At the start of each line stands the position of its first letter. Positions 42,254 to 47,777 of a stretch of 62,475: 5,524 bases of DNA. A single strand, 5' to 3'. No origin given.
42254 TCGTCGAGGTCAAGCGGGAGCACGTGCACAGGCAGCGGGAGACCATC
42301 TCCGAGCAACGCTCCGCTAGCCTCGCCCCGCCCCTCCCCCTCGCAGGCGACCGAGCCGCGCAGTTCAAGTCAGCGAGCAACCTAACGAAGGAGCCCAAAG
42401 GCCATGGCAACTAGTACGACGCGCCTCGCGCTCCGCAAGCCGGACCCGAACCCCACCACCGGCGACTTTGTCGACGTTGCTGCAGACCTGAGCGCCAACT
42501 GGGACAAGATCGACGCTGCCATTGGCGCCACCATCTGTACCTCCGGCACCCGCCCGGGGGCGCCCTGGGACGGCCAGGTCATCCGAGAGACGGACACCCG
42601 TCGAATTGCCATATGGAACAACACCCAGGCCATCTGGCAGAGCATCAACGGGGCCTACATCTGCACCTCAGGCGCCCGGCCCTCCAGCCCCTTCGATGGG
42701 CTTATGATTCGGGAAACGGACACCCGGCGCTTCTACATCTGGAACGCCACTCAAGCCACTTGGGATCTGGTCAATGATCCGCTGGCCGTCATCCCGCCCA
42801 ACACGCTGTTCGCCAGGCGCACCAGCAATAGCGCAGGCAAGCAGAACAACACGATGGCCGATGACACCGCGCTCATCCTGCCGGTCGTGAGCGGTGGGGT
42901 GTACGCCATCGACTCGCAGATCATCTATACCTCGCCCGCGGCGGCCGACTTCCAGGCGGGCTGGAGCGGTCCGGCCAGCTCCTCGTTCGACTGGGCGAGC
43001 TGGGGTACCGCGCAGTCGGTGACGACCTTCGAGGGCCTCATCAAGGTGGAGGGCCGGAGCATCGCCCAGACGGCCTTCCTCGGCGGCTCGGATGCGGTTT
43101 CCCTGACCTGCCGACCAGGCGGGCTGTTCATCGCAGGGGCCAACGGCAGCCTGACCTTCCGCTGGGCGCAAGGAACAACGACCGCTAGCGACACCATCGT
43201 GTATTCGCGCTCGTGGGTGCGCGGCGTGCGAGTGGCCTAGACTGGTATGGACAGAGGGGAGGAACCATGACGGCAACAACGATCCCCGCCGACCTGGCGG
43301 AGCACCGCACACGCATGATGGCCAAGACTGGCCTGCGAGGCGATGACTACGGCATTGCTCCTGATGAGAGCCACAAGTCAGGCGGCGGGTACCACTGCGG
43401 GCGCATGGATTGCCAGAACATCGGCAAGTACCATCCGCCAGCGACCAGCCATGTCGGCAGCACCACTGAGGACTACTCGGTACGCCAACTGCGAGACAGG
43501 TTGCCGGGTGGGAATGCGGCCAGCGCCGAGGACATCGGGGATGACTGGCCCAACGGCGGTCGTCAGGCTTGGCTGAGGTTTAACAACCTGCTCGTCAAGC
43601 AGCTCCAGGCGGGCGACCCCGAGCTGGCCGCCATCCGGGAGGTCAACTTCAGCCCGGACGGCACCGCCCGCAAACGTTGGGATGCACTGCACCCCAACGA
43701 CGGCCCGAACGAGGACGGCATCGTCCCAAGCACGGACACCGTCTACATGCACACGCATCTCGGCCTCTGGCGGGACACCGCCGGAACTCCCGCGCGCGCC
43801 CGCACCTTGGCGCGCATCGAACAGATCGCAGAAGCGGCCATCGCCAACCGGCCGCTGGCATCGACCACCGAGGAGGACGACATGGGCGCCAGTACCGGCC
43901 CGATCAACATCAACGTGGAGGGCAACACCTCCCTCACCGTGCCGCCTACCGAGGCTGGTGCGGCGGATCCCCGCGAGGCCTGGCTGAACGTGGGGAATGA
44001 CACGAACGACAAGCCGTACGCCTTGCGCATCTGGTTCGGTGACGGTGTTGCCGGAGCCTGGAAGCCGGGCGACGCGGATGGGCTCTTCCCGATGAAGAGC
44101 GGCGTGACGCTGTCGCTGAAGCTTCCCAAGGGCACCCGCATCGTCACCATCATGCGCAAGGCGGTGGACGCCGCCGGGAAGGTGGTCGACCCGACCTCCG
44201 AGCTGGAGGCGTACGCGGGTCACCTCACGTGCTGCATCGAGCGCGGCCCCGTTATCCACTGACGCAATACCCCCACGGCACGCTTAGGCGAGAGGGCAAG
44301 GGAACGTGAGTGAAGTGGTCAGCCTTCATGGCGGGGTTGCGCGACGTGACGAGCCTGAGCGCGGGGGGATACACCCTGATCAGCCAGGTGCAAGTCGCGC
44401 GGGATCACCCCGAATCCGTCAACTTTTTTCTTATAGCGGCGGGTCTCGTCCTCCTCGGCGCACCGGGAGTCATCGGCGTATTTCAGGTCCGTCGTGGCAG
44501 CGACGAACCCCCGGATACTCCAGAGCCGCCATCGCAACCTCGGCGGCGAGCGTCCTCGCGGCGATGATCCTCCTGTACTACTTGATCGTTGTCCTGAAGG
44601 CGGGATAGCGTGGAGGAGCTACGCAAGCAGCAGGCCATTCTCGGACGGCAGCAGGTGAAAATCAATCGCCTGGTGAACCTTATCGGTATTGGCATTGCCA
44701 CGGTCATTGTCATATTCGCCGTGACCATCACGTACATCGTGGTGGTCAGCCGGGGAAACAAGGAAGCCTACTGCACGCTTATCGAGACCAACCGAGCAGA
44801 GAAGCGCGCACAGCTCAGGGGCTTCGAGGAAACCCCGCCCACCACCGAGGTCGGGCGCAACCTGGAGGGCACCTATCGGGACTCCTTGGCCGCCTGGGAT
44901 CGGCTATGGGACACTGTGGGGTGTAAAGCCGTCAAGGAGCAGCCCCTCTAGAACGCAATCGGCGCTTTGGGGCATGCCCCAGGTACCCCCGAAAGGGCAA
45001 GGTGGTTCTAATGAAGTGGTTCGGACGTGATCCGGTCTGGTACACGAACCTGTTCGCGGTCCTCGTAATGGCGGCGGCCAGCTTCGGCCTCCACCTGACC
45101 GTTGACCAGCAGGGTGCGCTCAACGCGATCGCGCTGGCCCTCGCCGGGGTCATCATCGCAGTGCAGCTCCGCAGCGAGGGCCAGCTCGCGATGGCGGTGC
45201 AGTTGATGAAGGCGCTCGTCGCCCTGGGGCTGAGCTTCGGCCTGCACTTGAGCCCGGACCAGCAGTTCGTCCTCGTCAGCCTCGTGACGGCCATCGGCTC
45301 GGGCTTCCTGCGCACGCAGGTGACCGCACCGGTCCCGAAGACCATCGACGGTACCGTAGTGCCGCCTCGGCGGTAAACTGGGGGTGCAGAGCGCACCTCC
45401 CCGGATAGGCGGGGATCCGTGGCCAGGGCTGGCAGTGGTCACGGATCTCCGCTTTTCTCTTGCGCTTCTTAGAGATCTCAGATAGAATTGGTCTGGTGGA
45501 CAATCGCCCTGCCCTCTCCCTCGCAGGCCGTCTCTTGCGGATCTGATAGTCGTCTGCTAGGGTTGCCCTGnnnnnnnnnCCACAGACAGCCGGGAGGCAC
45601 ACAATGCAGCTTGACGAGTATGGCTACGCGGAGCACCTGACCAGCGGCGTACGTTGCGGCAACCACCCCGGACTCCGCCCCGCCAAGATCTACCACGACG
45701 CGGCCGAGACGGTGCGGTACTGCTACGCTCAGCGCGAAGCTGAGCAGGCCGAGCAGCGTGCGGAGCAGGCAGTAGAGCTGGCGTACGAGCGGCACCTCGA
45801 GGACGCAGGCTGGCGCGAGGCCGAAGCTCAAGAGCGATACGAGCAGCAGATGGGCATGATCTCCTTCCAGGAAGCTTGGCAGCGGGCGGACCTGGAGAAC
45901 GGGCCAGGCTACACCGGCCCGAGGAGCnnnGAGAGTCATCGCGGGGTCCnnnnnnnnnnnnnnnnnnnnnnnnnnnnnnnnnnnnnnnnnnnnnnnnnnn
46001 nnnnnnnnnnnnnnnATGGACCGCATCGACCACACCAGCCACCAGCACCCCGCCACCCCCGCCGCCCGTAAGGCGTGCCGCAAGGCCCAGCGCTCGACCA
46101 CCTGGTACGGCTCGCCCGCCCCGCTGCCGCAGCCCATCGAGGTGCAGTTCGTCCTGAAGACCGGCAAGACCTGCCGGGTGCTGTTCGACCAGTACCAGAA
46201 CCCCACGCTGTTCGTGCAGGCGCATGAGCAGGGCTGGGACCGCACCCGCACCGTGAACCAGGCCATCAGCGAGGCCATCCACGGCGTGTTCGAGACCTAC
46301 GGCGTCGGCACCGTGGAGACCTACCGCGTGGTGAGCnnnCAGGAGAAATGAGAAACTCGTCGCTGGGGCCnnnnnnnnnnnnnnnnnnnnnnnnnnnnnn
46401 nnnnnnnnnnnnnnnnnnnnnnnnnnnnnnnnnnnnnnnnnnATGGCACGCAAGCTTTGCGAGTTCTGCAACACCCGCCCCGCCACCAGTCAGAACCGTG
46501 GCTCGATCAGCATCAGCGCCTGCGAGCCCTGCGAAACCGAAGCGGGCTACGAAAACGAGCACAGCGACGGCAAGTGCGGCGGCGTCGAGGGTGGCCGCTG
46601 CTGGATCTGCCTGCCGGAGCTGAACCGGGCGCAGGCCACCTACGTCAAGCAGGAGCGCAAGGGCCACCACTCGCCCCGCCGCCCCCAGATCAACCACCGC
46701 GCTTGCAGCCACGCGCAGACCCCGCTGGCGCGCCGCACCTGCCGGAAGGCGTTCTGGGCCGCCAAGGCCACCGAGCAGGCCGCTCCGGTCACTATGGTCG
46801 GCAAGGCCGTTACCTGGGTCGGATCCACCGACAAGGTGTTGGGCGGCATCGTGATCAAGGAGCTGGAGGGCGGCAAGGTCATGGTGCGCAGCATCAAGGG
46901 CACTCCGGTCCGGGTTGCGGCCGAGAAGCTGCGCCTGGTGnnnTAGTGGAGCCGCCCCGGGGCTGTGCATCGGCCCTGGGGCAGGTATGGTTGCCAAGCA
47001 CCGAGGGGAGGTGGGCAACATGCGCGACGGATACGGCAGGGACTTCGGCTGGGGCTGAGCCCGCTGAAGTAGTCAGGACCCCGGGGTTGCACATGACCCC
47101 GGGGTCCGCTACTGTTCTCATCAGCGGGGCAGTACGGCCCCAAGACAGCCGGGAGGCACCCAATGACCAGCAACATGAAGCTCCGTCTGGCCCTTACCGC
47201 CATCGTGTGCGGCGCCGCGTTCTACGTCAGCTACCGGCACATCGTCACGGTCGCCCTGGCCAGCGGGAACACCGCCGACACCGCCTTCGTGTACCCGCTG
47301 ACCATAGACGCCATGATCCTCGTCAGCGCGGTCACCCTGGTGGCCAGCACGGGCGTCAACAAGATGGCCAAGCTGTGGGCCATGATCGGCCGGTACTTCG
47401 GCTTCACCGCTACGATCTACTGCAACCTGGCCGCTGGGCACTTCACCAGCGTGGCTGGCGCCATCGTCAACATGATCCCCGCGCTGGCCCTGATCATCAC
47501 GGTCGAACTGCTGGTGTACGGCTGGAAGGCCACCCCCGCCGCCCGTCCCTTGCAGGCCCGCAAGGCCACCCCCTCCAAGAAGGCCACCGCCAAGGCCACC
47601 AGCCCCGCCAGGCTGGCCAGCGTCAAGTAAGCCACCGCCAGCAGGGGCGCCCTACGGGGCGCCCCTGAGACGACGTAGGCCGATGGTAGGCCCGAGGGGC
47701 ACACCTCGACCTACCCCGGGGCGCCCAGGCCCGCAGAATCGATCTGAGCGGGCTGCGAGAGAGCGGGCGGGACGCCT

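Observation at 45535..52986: Ten or eleven near-identical early-gene cassettes: hairpin, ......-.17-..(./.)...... promoter, and a conserved 16-nt start-associated leader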

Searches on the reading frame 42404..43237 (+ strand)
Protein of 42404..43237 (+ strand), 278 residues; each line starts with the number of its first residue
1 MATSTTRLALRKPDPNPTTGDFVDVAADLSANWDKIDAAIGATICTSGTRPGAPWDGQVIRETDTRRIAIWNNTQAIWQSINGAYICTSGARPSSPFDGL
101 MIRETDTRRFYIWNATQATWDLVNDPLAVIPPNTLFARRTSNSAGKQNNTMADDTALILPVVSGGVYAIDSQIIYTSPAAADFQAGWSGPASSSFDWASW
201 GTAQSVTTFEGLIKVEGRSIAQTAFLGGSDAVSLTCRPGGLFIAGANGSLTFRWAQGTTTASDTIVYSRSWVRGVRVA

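Call 57: search_protein_families(library=phrogs, proteins=[window:42404-43237:+], max_evalue=0.001)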
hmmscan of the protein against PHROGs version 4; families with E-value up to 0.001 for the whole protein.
window:42404-43237:+ (278 aa): 2 families
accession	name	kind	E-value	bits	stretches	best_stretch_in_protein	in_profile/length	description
phrog_2826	-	unknown function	1.9e-13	50.9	2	43-83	119-159/536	-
phrog_17342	-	unknown function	5.1e-06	27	0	77-127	158-205/326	-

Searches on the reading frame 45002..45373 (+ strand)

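Call 57: search_protein_families(library=phrogs, proteins=[window:45002-45373:+], max_evalue=0.001)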
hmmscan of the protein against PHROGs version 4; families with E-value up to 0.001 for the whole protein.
window:45002-45373:+ (124 aa): 1 family
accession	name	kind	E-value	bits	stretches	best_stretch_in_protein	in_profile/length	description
phrog_9752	-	lysis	1.3e-16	61.8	1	4-118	4-118/125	holin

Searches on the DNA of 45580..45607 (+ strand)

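Call 86: build_rna_model(alignment_id=A3, structure=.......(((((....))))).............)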
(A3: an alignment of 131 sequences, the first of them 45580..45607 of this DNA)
Model R1 built from alignment A3 (131 sequences, 34 columns); structure: as given.
model positions 28; base pairs 5; branch points 0; effective number of sequences 131; information 0.608 bits per position. Calibrated on 0.2 Mb of random sequence (short: E-values are rough).
structure used (alignment columns):
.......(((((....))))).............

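Call 87: search_with_rna_model(model_id=R1, source=window, filters=off, max_evalue=10)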
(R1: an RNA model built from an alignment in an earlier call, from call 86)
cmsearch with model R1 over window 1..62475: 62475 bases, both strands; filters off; matches with E-value up to 10: 40.
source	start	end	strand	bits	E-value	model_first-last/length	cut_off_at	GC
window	45580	45607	+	30.1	0.00097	1-28/28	no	0.64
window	46419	46446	+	30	0.001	1-28/28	no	0.68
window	47139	47166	+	28.7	0.0018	1-28/28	no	0.64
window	48222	48249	+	28.5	0.002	1-28/28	no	0.68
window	45992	46019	+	27.4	0.0032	1-28/28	no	0.61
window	50866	50893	+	27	0.0039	1-28/28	no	0.64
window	49885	49912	+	24.3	0.013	1-28/28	no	0.61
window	49412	49439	+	23.4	0.019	1-28/28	no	0.68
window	57915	57942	+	21.6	0.044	1-28/28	no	0.68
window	52962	52989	+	19.9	0.096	1-28/28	no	0.71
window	20369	20396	+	19.1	0.14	1-28/28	no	0.79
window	47829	47856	+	16.6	0.42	1-28/28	no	0.68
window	43859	43886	+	15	0.88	1-28/28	no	0.64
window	8138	8165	+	14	1.3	1-28/28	no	0.68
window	48647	48674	+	13.9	1.4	1-28/28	no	0.68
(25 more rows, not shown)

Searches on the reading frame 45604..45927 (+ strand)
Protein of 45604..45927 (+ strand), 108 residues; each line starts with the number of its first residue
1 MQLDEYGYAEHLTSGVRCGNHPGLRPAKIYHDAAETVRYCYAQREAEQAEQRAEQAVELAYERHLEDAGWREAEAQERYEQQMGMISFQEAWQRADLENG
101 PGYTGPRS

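Call 46: search_protein_families(library=phrogs, proteins=[window:45604-45927:+], max_evalue=0.01)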
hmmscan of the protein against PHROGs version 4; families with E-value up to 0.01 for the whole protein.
window:45604-45927:+ (108 aa): 0 families

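Call 53: search_protein_families(library=pfam, proteins=[window:45604-45927:+], max_evalue=0.1)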
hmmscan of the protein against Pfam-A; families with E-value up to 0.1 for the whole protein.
window:45604-45927:+ (108 aa): 0 families

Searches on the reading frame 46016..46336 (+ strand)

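Call 46: search_protein_families(library=phrogs, proteins=[window:46016-46336:+], max_evalue=0.01)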
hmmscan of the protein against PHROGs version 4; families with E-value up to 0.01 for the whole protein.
window:46016-46336:+ (107 aa): 1 family
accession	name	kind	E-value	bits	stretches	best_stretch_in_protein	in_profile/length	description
phrog_18656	-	unknown function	0.00054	20.8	1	5-27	86-108/208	-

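Call 53: search_protein_families(library=pfam, proteins=[window:46016-46336:+], max_evalue=0.1)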
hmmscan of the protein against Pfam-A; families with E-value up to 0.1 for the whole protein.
window:46016-46336:+ (107 aa): 0 families

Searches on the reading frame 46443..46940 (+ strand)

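Call 46: search_protein_families(library=phrogs, proteins=[window:46443-46940:+], max_evalue=0.01)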
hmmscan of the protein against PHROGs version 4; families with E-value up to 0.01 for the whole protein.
window:46443-46940:+ (166 aa): 1 family
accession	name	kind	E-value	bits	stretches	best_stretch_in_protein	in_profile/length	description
phrog_18656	-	unknown function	4.6e-05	24.3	1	6-109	15-111/208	-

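Call 53: search_protein_families(library=pfam, proteins=[window:46443-46940:+], max_evalue=0.1)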
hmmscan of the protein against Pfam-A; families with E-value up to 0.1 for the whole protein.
window:46443-46940:+ (166 aa): 0 families

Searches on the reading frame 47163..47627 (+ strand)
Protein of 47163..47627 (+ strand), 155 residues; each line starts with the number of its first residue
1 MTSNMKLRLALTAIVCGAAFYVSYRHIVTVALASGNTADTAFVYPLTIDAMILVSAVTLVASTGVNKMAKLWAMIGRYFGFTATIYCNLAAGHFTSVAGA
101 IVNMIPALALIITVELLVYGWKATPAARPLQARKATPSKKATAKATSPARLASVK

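Call 46: search_protein_families(library=phrogs, proteins=[window:47163-47627:+], max_evalue=0.01)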
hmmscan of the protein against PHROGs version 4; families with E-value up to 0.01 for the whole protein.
window:47163-47627:+ (155 aa): 2 families
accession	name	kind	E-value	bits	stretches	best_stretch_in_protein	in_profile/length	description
phrog_733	-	integration and excision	2.6e-10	41.4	1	3-150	78-221/336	excisionase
phrog_2342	-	unknown function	0.0085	16.9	1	8-71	80-144/274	-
